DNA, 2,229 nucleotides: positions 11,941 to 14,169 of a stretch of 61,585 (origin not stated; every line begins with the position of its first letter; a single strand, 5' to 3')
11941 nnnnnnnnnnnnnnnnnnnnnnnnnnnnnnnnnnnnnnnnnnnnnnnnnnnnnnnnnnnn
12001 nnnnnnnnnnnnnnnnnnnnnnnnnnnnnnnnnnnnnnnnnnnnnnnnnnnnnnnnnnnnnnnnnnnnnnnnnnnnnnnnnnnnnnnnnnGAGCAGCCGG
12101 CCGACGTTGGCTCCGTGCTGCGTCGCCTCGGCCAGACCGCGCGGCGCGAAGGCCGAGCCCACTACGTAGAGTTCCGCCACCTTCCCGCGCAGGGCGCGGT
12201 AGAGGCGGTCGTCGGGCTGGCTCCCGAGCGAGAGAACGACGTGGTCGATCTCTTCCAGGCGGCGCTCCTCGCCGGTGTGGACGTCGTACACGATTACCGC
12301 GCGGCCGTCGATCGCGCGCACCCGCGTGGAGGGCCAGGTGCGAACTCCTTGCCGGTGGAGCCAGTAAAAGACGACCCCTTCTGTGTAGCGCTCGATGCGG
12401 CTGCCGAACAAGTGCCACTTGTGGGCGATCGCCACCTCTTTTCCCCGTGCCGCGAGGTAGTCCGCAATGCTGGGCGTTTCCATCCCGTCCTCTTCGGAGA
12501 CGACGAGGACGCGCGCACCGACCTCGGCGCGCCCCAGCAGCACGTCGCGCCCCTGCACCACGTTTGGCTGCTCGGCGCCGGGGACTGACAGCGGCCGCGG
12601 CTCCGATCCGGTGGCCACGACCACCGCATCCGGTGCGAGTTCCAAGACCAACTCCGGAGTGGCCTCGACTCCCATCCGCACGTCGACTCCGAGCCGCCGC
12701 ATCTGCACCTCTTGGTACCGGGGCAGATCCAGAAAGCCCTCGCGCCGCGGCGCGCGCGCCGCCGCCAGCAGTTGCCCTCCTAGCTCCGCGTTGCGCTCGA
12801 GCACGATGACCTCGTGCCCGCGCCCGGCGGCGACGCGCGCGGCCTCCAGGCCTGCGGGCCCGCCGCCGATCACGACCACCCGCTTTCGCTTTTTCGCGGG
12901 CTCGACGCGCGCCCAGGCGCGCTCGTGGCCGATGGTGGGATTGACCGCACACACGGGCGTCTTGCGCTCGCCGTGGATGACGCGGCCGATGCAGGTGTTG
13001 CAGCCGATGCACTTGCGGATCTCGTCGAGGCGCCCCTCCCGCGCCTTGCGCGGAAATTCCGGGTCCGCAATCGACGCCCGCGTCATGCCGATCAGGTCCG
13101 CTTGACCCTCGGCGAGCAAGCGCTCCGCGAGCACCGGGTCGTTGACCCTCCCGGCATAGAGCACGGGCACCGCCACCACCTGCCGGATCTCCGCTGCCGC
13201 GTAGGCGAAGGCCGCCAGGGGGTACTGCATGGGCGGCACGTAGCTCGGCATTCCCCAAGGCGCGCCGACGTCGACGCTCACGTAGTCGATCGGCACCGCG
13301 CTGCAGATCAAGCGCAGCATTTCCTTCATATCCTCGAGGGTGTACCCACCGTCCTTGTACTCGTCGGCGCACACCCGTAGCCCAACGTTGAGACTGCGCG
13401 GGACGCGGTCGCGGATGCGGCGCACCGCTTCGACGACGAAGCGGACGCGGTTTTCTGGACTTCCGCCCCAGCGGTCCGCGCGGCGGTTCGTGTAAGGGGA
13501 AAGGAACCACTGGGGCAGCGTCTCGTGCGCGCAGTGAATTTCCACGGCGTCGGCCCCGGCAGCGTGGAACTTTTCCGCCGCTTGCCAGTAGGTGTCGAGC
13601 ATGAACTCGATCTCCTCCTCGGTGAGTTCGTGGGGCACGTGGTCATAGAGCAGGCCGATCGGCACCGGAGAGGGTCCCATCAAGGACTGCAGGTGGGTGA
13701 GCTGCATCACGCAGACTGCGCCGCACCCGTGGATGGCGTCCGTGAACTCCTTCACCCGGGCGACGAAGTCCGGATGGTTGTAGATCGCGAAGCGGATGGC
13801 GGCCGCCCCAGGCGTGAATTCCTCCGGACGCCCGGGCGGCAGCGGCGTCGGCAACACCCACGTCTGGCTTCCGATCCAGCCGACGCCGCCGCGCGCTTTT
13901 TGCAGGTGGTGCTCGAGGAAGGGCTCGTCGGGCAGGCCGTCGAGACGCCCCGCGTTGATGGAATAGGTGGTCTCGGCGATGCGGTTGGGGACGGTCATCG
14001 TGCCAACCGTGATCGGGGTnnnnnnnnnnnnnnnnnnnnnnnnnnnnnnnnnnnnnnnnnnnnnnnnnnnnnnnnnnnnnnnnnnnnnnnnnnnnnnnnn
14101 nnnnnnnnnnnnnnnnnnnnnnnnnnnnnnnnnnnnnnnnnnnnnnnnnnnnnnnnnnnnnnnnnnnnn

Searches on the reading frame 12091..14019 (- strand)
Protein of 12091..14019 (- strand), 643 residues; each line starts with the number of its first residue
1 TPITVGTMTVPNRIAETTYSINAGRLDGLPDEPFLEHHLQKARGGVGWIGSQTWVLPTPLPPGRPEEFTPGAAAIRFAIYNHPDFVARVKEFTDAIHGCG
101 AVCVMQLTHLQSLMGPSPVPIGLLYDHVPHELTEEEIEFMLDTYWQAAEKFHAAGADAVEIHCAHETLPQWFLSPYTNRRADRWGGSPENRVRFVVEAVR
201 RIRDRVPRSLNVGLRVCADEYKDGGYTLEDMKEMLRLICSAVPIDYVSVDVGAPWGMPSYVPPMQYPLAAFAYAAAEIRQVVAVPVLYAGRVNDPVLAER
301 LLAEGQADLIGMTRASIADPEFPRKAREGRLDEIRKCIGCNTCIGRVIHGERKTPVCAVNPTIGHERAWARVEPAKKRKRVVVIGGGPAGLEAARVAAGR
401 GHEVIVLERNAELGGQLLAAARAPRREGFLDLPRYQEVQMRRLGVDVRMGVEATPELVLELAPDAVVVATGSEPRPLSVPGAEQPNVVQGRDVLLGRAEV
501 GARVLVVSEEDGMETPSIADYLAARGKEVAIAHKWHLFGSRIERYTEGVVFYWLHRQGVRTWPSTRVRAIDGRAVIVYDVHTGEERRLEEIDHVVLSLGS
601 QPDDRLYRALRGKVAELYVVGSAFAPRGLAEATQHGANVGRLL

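Call 51: find_homologous_proteins(query=window:12091-14019:-, max_evalue=1e-80)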
Query window:12091-14019:- (643 aa): 2191 proteins with E <= 1e-80 among 8000 candidates; the best 120 are listed.
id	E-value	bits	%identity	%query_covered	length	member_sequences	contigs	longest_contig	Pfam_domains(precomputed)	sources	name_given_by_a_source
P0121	0.0e+0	1357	91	100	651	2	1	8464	PF01266.31,PF00724.27,PF13450.13,PF00890.31,PF07992.21,PF00070.34,PF13738.13,PF03486.21,PF01262.28,PF12831.14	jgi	-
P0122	0.0e+0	1157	77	100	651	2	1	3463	PF00724.27,PF13450.13,PF07992.21,PF00070.34,PF13738.13,PF03486.21,PF12831.14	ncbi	-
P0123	0.0e+0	1156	77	100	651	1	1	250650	PF01266.31,PF00724.27,PF13450.13,PF07992.21,PF00070.34,PF13738.13,PF03486.21,PF12831.14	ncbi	ncbi:MAG: FAD-dependent oxidoreductase [Candidatus Binatia bacterium]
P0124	0.0e+0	1155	77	100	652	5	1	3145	PF01266.31,PF00724.27,PF13450.13,PF00890.31,PF07992.21,PF00070.34,PF03486.21,PF12831.14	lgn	-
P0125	0.0e+0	1154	78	100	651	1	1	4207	PF00724.27,PF13450.13,PF07992.21,PF00070.34,PF13738.13,PF03486.21,PF12831.14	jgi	jgi:2,4-dienoyl-CoA reductase-like NADH-dependent reductase (Old Yellow Enzyme family)/thioredoxin r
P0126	0.0e+0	1154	76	100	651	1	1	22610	PF01266.31,PF00724.27,PF13450.13,PF00890.31,PF07992.21,PF00070.34,PF13738.13,PF03486.21,PF12831.14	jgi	jgi:2,4-dienoyl-CoA reductase-like NADH-dependent reductase (Old Yellow Enzyme family)/thioredoxin r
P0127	0.0e+0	1154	77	100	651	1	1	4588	PF01266.31,PF00724.27,PF13450.13,PF00890.31,PF07992.21,PF00070.34,PF03486.21,PF12831.14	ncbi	-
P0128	0.0e+0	1154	77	100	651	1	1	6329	PF01266.31,PF00724.27,PF13450.13,PF00890.31,PF07992.21,PF00070.34,PF13738.13,PF03486.21,PF12831.14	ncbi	-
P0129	0.0e+0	1153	77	100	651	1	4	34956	PF01946.24,PF01266.31,PF00724.27,PF13450.13,PF00890.31,PF07992.21,PF00070.34,PF13738.13,PF03486.21,PF12831.14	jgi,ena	-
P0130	0.0e+0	1151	77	100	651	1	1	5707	PF00724.27,PF13450.13,PF00890.31,PF07992.21,PF00070.34,PF13738.13,PF03486.21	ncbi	ncbi:MAG: FAD-dependent oxidoreductase [Candidatus Binatia bacterium]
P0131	0.0e+0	1150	77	100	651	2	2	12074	PF01946.24,PF01266.31,PF00724.27,PF13450.13,PF00890.31,PF07992.21,PF00070.34,PF13738.13,PF03486.21,PF12831.14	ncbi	-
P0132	0.0e+0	1142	76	100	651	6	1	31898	PF01266.31,PF00724.27,PF13450.13,PF00890.31,PF07992.21,PF00070.34,PF13738.13,PF03486.21,PF01262.28,PF01134.29,PF12831.14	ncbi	-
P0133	0.0e+0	1135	76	100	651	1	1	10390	PF00724.27,PF00890.31,PF07992.21,PF00070.34,PF03486.21,PF12831.14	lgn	-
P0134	0.0e+0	1134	74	100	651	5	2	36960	PF01266.31,PF00724.27,PF13450.13,PF00890.31,PF07992.21,PF00070.34,PF13738.13,PF03486.21,PF12831.14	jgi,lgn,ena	-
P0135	0.0e+0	1121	75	100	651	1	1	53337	PF01266.31,PF00724.27,PF13450.13,PF00890.31,PF07992.21,PF00070.34,PF03486.21,PF12831.14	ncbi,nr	ncbi:MAG: FAD-dependent oxidoreductase [Deltaproteobacteria bacterium]|nr:FAD-dependent oxidoreducta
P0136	0.0e+0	1092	73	100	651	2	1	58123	PF01266.31,PF00724.27,PF13450.13,PF00890.31,PF07992.21,PF00070.34,PF22620.3,PF03486.21,PF12831.14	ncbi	-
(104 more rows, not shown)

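Call 52: find_encoding_contigs(protein=P0123, flank=10000, max_places=1)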
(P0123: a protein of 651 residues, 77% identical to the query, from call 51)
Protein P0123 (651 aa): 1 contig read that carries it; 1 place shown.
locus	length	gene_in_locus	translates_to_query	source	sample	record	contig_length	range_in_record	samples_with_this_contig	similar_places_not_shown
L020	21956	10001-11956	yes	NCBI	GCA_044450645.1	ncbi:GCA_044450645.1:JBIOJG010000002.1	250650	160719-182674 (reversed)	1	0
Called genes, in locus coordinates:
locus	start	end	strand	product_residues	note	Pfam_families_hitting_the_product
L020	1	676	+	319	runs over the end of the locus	PF23212:DUF7064 (faint)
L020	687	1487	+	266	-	PF00106:adh_short, PF08659:KR, PF13561:adh_short_C2, PF23441:SDR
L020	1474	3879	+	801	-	PF02515:CoA_transf_3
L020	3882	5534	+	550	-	PF00501:AMP-binding, PF13193:AMP-binding_C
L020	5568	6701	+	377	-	PF13452:FAS1_DH_region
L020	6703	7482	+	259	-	PF00106:adh_short, PF08659:KR, PF03435:Sacchrp_dh_NADP (weak), PF13561:adh_short_C2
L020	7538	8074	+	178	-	PF01243:PNPOx_N (weak)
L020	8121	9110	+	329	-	PF01012:ETF, PF00766:ETF_alpha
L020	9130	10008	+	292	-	PF01012:ETF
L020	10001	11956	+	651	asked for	PF00724:Oxidored_FMN, PF03486:HI0933_like (weak), PF07992:Pyr_redox_2, PF00070:Pyr_redox (weak), PF01266:DAO (weak), PF12831:FAD_oxidored, PF13450:NAD_binding_8 (weak), PF13738:Pyr_redox_3 (faint)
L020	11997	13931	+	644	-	PF00724:Oxidored_FMN, PF01266:DAO (faint), PF01262:AlaDh_PNT_C (faint), PF07992:Pyr_redox_2, PF12831:FAD_oxidored, PF13450:NAD_binding_8 (weak), PF13738:Pyr_redox_3, PF00070:Pyr_redox, +2 more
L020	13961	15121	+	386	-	PF02771:Acyl-CoA_dh_N, PF02770:Acyl-CoA_dh_M, PF00441:Acyl-CoA_dh_1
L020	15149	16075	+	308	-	PF04909:Amidohydro_2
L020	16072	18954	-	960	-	PF00384:Molybdopterin, PF01568:Molydop_binding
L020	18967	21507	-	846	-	PF02515:CoA_transf_3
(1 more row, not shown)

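Call 64: find_encoding_contigs(protein=P0136, flank=10000, max_places=1)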
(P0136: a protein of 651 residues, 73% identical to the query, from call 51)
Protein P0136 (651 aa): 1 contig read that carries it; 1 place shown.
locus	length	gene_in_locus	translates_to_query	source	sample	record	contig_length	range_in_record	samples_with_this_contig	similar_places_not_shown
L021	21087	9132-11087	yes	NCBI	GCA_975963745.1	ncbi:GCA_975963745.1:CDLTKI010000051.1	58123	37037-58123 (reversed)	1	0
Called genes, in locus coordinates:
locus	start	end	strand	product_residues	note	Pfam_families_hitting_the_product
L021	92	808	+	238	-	PF16242:Pyrid_ox_like, PF07044:DUF1329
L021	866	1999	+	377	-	PF01575:MaoC_dehydratas (faint), PF13452:FAS1_DH_region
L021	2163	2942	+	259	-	PF00106:adh_short, PF08659:KR, PF13561:adh_short_C2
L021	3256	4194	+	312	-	PF00296:Bac_luciferase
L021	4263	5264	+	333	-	PF00296:Bac_luciferase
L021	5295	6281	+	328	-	PF01012:ETF, PF00766:ETF_alpha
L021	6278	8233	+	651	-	PF02665:Nitrate_red_gam, PF13534:Fer4_17 (faint), PF12797:Fer4_2 (weak), PF13183:Fer4_8, PF13187:Fer4_9, PF13237:Fer4_10, PF13484:Fer4_16 (weak), PF02754:CCG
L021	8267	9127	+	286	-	PF01012:ETF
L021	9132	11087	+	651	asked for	PF00724:Oxidored_FMN, PF22620:OYE-like_second_a-b (faint), PF03486:HI0933_like (weak), PF07992:Pyr_redox_2, PF00890:FAD_binding_2, PF01266:DAO (weak), PF12831:FAD_oxidored (weak), PF13450:NAD_binding_8 (weak), +1 more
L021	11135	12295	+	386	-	PF02771:Acyl-CoA_dh_N, PF02770:Acyl-CoA_dh_M, PF00441:Acyl-CoA_dh_1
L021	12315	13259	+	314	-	PF12146:Hydrolase_4, PF00561:Abhydrolase_1, PF12697:Abhydrolase_6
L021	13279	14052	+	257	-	PF00106:adh_short, PF08659:KR (weak), PF13561:adh_short_C2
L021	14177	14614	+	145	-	PF12680:SnoaL_2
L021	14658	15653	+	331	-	-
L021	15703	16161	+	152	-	PF01243:PNPOx_N, PF12900:Pyridox_ox_2 (weak)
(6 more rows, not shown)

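Call 65: find_encoding_contigs(protein=P0135, flank=10000, max_places=1)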
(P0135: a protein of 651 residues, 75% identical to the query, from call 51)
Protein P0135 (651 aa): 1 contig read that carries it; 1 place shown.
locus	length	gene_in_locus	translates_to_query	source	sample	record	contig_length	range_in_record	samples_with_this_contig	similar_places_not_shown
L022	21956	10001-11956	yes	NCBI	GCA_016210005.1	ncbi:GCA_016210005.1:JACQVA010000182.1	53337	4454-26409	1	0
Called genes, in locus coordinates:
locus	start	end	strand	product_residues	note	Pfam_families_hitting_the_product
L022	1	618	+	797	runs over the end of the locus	PF02515:CoA_transf_3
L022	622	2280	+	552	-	PF00501:AMP-binding, PF13193:AMP-binding_C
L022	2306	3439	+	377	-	PF13452:FAS1_DH_region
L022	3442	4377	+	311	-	PF00296:Bac_luciferase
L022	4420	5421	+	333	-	PF00296:Bac_luciferase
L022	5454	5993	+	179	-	PF01243:PNPOx_N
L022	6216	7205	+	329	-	PF01012:ETF, PF00766:ETF_alpha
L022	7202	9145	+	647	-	PF02665:Nitrate_red_gam, PF12838:Fer4_7 (faint), PF12797:Fer4_2 (weak), PF13183:Fer4_8, PF13187:Fer4_9, PF13237:Fer4_10, PF13484:Fer4_16 (weak), PF02754:CCG, +1 more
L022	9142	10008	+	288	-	PF01012:ETF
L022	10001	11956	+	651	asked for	PF00724:Oxidored_FMN, PF03486:HI0933_like (weak), PF07992:Pyr_redox_2, PF00070:Pyr_redox (faint), PF00890:FAD_binding_2 (weak), PF01266:DAO (weak), PF12831:FAD_oxidored (weak), PF13450:NAD_binding_8 (weak)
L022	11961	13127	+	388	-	PF02771:Acyl-CoA_dh_N, PF02770:Acyl-CoA_dh_M, PF00441:Acyl-CoA_dh_1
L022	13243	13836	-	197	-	PF10604:Polyketide_cyc2, PF06240:COXG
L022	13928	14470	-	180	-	PF14238:DUF4340 (weak)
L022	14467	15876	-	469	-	PF23357:DUF7088, PF09822:ABC_transp_aux, PF14258:DUF4350 (weak)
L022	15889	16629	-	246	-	PF12730:ABC2_membrane_4 (weak), PF12698:ABC2_membrane_3, PF12679:ABC2_membrane_2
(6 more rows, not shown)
